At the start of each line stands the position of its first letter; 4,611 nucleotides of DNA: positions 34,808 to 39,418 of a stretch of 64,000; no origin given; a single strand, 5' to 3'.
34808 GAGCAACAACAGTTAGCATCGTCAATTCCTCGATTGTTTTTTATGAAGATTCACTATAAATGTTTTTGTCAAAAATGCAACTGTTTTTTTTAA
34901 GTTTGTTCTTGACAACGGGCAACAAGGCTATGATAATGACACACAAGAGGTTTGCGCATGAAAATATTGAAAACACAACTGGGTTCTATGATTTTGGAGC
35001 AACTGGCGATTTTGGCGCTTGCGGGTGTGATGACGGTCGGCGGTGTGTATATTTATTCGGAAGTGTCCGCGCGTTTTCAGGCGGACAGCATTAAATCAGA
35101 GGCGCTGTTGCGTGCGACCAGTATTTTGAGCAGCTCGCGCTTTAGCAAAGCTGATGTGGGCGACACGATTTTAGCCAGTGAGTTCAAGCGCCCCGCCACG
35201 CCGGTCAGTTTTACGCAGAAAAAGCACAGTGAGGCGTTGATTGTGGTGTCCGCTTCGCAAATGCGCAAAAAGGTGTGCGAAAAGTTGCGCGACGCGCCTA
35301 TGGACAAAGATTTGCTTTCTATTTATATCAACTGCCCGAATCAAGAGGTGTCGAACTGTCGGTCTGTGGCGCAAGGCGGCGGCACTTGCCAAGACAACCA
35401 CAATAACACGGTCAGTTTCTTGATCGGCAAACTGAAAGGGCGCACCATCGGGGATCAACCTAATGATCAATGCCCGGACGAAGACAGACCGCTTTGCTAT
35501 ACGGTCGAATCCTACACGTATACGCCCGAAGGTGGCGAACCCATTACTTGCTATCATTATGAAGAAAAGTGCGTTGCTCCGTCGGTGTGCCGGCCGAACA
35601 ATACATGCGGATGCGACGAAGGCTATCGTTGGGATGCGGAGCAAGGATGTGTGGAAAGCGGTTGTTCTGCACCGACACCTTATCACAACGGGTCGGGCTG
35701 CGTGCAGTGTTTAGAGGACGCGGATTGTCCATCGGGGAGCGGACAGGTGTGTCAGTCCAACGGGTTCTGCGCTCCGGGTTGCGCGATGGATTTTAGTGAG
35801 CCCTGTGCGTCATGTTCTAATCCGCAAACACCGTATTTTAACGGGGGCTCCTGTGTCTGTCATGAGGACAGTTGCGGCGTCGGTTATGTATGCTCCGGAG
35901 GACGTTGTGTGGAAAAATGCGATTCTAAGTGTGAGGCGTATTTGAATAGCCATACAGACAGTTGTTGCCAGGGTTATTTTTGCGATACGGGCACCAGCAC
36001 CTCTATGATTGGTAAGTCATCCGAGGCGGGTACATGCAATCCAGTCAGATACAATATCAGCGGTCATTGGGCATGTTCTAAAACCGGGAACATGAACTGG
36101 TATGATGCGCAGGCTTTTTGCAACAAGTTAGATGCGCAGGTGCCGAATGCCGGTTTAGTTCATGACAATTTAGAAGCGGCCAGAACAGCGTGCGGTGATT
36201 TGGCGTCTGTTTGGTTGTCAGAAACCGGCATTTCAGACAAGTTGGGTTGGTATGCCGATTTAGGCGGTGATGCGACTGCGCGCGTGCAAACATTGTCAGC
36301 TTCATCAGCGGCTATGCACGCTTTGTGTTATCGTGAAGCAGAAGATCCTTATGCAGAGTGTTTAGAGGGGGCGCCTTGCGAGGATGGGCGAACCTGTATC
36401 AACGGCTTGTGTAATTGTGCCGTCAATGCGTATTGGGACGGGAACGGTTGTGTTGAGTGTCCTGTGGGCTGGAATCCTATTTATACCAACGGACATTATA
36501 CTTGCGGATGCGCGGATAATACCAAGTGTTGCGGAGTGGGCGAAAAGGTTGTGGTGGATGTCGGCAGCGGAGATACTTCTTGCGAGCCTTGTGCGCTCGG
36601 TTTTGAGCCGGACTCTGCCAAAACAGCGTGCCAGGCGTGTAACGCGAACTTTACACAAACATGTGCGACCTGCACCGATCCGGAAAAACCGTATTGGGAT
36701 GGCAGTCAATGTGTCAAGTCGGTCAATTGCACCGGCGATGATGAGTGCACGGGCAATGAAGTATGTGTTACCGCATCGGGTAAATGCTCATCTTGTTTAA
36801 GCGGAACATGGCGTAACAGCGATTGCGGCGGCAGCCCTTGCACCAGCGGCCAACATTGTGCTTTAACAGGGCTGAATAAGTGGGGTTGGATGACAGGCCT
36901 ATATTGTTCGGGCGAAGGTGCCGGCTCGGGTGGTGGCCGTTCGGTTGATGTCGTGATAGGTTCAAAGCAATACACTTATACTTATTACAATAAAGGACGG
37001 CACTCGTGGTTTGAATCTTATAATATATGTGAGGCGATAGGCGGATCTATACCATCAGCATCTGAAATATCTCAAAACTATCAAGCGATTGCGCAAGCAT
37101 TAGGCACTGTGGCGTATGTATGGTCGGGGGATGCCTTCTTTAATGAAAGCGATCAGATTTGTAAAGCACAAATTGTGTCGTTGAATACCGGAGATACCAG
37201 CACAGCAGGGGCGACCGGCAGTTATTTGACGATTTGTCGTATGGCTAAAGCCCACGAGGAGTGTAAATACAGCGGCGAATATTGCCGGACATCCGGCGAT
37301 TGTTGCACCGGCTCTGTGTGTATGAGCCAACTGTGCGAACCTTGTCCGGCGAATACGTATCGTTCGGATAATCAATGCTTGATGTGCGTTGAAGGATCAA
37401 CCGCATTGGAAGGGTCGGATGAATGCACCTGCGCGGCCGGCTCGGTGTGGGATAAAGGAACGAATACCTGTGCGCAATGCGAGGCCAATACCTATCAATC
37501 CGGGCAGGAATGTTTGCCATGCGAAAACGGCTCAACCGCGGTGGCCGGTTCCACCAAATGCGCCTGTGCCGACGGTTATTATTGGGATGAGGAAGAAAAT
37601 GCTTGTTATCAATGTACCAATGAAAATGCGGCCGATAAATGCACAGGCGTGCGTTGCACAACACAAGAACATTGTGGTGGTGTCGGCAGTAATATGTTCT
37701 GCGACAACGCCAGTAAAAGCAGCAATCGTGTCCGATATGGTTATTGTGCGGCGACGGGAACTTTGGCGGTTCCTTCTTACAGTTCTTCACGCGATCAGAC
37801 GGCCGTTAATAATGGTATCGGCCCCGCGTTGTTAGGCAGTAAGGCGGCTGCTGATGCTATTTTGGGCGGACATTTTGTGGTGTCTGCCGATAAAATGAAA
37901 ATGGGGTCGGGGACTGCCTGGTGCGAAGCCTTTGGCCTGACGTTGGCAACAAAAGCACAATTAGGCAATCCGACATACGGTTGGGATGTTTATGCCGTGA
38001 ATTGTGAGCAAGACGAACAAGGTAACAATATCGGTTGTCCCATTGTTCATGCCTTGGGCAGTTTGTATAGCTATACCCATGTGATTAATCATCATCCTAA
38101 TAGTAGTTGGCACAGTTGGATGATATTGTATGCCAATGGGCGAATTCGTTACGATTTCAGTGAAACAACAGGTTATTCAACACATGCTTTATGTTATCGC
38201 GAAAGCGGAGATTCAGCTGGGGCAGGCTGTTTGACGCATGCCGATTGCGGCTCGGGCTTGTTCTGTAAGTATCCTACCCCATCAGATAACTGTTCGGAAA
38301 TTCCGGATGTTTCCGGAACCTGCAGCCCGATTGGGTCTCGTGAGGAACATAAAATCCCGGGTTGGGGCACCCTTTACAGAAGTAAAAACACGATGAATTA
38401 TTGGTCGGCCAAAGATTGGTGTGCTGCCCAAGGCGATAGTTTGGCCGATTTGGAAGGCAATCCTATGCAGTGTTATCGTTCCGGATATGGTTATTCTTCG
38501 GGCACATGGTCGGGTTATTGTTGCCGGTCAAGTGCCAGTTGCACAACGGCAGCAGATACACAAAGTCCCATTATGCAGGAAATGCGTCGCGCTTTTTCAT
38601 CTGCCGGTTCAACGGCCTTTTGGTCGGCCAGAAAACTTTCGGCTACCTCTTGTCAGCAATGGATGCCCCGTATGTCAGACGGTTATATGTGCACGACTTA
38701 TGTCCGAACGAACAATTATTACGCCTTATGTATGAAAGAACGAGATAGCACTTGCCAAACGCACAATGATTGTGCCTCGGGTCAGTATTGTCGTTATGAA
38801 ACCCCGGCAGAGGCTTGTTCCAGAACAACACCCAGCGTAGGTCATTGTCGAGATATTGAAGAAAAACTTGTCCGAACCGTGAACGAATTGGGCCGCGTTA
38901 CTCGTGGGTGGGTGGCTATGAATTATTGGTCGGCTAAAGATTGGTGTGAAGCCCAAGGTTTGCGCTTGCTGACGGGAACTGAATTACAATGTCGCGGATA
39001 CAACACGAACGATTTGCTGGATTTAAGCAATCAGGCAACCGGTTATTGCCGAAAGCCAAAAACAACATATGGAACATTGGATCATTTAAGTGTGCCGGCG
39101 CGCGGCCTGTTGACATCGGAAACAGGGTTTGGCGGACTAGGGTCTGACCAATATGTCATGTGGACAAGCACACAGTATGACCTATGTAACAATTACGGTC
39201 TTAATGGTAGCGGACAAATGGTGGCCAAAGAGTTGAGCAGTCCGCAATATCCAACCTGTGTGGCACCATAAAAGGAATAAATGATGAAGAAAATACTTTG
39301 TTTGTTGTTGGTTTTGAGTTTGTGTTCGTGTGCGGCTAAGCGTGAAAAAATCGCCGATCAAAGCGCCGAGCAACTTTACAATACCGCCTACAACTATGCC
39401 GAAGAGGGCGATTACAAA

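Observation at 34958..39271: Giant cysteine-rich 'modular pilin': a type IV pilin-like N-terminus carrying about 1,400 aa of eukaryote-like Cys repeats and five lectin-like modules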

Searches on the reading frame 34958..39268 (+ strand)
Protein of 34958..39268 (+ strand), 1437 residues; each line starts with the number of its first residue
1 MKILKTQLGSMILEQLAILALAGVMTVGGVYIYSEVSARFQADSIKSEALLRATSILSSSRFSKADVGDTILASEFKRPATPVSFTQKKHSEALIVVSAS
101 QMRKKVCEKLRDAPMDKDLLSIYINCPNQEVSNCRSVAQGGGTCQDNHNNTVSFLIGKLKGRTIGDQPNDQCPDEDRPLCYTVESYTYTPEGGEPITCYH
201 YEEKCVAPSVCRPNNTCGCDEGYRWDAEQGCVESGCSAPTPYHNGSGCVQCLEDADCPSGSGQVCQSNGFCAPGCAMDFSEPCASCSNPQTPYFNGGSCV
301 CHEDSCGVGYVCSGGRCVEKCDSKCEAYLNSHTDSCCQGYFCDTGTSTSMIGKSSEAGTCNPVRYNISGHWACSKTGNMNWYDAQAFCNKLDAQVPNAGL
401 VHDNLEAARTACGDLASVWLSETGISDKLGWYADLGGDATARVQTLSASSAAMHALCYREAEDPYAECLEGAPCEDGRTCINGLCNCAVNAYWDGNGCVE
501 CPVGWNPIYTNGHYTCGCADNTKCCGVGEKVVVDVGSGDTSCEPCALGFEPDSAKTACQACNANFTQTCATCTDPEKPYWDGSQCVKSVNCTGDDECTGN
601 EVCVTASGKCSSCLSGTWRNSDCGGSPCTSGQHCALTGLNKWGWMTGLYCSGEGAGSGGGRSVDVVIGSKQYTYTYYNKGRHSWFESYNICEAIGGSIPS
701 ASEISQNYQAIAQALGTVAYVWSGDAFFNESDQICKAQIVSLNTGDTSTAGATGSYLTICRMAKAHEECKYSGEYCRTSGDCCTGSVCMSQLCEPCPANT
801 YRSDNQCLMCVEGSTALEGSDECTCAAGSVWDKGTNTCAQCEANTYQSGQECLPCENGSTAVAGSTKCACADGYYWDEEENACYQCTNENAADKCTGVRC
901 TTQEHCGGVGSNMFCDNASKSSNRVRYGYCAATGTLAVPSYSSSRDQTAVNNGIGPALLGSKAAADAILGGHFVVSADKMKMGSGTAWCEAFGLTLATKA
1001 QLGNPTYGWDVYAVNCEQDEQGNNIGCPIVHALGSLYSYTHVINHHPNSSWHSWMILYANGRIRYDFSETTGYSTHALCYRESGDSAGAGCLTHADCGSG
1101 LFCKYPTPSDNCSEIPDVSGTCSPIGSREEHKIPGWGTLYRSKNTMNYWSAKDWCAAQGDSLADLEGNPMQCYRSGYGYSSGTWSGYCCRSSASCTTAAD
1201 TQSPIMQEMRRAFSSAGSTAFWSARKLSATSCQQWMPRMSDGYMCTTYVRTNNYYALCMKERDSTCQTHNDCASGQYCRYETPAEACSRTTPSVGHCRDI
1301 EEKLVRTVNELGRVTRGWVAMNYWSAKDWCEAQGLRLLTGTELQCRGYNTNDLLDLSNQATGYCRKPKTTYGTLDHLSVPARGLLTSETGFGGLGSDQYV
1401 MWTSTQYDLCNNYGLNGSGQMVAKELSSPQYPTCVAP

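Call 3: search_protein_families(library=pfam, proteins=[window:34958-39268:+], max_evalue=1)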
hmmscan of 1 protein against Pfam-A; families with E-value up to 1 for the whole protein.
window:34958-39268:+ (1437 aa): 0 families
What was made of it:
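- The protein is repetitive and has no database domains (call 3).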

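Call 4: search_protein_families(library=ncbifam, proteins=[window:34958-39268:+], max_evalue=1)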
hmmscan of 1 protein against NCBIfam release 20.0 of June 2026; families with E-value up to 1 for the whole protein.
window:34958-39268:+ (1437 aa): 1 family
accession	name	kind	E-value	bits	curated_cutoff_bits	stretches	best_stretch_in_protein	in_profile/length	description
TIGR04201.1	Myxo_Cys_RPT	repeat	0.00097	19.2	25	1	248-268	2-20/22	Cys-rich repeat-containing protein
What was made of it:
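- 35468..36037 (+): Cys-rich spacer 1 (aa 171-360), including two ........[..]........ repeats at aa 236 and 286. Weak TIGR04201 match, below cutoff (call 4).
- Tried and rejected: An NCBIfam scan gave one sub-threshold repeat hit (call 4).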

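Call 6: find_homologous_proteins(query=window:34958-39268:+, max_evalue=0.001)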
Query window:34958-39268:+ (1437 aa): 3 proteins with E <= 0.001 among 5380 candidates.
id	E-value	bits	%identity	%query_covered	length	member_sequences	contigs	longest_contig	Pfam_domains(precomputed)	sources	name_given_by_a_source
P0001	0.0e+0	3412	100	100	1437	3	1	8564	-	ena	-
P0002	0.0e+0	2061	63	99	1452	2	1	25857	-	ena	-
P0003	2.9e-50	189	25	61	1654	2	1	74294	-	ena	-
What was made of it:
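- No eukaryotic homologue appears among 5.8 billion proteins (call 6).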

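Call 9: find_encoding_contigs(protein=P0002, flank=10000)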
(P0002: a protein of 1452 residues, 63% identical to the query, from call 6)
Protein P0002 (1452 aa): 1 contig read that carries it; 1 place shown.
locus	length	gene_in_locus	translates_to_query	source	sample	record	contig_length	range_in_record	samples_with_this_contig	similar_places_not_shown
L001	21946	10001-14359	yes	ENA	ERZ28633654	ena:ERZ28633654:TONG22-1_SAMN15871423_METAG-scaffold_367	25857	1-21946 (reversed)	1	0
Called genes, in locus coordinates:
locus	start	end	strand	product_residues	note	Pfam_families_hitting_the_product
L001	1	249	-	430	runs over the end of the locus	PF04052:TolB_N, PF00930:DPPIV_N (faint), PF14583:Pectate_lyase22 (faint), PF19283:APEH_N (faint), PF26550:Tricorn_2nd, PF26549:Tricorn_N, PF07676:PD40, PF26550:Tricorn_2nd, +1 more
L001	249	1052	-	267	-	-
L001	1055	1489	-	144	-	PF02472:ExbD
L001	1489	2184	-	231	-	PF01618:MotA_ExbB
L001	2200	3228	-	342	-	PF03215:Rad17 (faint), PF05496:RuvB_N, PF06068:TIP49 (faint), PF01078:Mg_chelatase (faint), PF00004:AAA, PF07728:AAA_5 (weak), PF17864:AAA_lid_4, PF05491:WHD_RuvB, +1 more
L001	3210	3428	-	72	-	-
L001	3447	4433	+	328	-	PF02646:RmuC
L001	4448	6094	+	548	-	PF06418:CTP_synth_N, PF00117:GATase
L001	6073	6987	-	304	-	PF08238:Sel1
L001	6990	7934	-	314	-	PF07549:Sec_GG, PF02355:SecD_SecF_C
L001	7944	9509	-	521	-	PF21760:SecD_1st, PF22599:SecDF_P1_head, PF02355:SecD_SecF_C, PF03176:MMPL (faint)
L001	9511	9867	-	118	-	PF02699:YajC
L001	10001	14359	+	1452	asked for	-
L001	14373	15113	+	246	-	PF09976:TPR_21 (faint), PF12895:ANAPC3 (faint), PF13432:TPR_16 (faint), PF13512:TPR_18, PF13525:YfiO, PF07719:TPR_2 (faint), PF13174:TPR_6 (faint), PF14559:TPR_19 (weak), +2 more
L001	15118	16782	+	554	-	PF02463:SMC_N, PF13476:AAA_23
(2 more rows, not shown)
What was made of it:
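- Checked: A sister species has a syntenic 63%-identical orthologue (call 9).
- A sister species has an intact syntenic orthologue (call 9).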

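Call 10: find_encoding_contigs(protein=P0003, flank=10000)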
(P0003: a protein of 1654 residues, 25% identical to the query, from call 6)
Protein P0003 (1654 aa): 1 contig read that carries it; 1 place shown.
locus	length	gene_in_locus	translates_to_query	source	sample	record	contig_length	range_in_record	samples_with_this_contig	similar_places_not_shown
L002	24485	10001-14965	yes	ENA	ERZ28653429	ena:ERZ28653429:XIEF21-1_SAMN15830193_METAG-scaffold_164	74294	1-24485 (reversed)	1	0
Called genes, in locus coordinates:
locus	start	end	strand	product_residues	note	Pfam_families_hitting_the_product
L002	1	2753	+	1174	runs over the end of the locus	PF01855:POR_N, PF17147:PFOR_II, PF01558:POR, PF10371:EKR, PF00037:Fer4 (weak), PF12837:Fer4_6 (weak), PF12838:Fer4_7, PF02775:TPP_enzyme_C, +4 more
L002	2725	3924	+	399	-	PF13439:Glyco_transf_4, PF13477:Glyco_trans_4_2 (weak), PF13579:Glyco_trans_4_4, PF00534:Glycos_transf_1, PF13692:Glyco_trans_1_4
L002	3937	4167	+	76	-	PF02609:Exonuc_VII_S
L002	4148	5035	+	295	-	PF00348:polyprenyl_synt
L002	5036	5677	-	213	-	-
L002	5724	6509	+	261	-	PF03372:Exo_endo_phos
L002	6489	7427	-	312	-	PF01207:Dus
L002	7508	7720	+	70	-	PF11324:DUF3126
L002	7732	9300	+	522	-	-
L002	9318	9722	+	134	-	PF02657:SufE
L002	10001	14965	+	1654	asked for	-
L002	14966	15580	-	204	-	PF00717:Peptidase_S24 (weak)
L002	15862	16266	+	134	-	-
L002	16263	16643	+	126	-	-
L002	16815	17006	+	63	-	-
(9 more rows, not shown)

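Call 16: find_related_loci(query=A1, collection=genome_contigs, flank=10000)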
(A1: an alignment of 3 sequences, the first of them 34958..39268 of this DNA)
Query A1 (1437 aa) in genome_contigs; peptide patterns used: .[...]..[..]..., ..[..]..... (x = any residue, [..] = any of these).
21 stretches matched a pattern, but none encodes a relative of the query by tblastn (E <= 1e-3).

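Call 18: find_related_loci(query=A1, collection=metagenome_contigs, flank=10000)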
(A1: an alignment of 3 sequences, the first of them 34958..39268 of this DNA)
Query A1 (1437 aa) in metagenome_contigs; peptide patterns used: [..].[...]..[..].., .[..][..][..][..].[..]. (x = any residue, [..] = any of these).
150 stretches matched a pattern, but none encodes a relative of the query by tblastn (E <= 1e-3).
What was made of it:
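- Tried and rejected: The GTDB genome scan (call 16) and the first metagenome scan (call 18) with the giant protein found nothing.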

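Call 28: search_solved_structures(query=window:34958-39268:+, max_evalue=10, show_alignments=0)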
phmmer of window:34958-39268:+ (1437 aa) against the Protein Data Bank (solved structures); distinct sequences matched with E-value up to 10: 0.
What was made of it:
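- Tried and rejected: Full-length Pfam and PDB sequence searches found nothing (calls 3, 28).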

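Call 45: find_encoding_contigs(protein=P0001, flank=10000, max_places=6)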
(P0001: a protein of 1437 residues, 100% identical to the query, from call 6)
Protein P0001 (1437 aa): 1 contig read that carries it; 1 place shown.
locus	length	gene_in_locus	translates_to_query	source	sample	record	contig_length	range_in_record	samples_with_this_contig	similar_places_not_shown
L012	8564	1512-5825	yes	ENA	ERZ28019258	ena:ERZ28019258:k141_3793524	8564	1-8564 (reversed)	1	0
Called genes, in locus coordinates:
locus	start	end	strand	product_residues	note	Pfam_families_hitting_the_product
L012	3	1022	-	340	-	?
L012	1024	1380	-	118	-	PF02699:YajC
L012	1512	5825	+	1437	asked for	-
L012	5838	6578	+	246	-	PF13432:TPR_16 (faint), PF13512:TPR_18, PF13525:YfiO, PF07719:TPR_2 (faint), PF13174:TPR_6 (faint), PF13424:TPR_12 (faint), PF13428:TPR_14 (faint), PF14559:TPR_19 (weak)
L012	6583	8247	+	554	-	PF02463:SMC_N, PF13476:AAA_23, PF13304:AAA_21 (faint)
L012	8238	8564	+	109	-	?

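Call 51: list_cluster_members(proteins=[P0001, P0002, P0003, P0004])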
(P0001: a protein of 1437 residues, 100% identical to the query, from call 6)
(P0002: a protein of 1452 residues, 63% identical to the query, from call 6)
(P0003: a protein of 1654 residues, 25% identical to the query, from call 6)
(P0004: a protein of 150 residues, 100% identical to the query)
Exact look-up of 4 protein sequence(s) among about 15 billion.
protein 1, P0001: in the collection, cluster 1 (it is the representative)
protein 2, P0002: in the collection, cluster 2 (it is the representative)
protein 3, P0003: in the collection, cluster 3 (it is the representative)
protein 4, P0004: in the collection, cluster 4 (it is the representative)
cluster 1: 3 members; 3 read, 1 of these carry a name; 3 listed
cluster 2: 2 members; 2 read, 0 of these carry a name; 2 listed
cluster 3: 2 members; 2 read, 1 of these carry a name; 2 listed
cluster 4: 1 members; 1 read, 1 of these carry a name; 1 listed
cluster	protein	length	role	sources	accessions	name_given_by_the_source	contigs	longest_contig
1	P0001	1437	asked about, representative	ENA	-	-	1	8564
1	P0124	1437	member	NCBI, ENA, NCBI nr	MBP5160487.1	MAG: hypothetical protein ILP11_00315 [Alphaproteobacteria bacterium] | hypothetical protein [Alphaproteobacteria bacterium]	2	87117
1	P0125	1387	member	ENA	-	-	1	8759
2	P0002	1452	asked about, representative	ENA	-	-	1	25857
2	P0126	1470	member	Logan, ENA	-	-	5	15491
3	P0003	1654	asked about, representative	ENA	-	-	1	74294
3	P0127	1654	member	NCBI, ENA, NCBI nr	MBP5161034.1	MAG: hypothetical protein ILP11_03195 [Alphaproteobacteria bacterium] | hypothetical protein [Alphaproteobacteria bacterium]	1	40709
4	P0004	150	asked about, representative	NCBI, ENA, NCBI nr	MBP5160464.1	MAG: type II secretion system protein [Alphaproteobacteria bacterium] | type II secretion system protein [Alphaproteobacteria bacterium]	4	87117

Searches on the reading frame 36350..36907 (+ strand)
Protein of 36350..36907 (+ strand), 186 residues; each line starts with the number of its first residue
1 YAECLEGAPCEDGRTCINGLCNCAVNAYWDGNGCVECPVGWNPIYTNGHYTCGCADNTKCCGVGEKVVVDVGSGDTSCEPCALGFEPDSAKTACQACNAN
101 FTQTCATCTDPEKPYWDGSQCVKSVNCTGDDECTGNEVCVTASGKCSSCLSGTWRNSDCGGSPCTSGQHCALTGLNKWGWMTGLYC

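Call 13: search_protein_families(library=pfam, proteins=[window:36350-36907:+], max_evalue=10)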
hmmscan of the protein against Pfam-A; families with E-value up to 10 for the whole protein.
seq(186 aa): 1 family
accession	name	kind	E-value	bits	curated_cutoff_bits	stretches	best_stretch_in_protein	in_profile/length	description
PF00627.37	UBA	-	0.071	13.4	22.4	1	81-100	10-29/37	UBA/TS-N domain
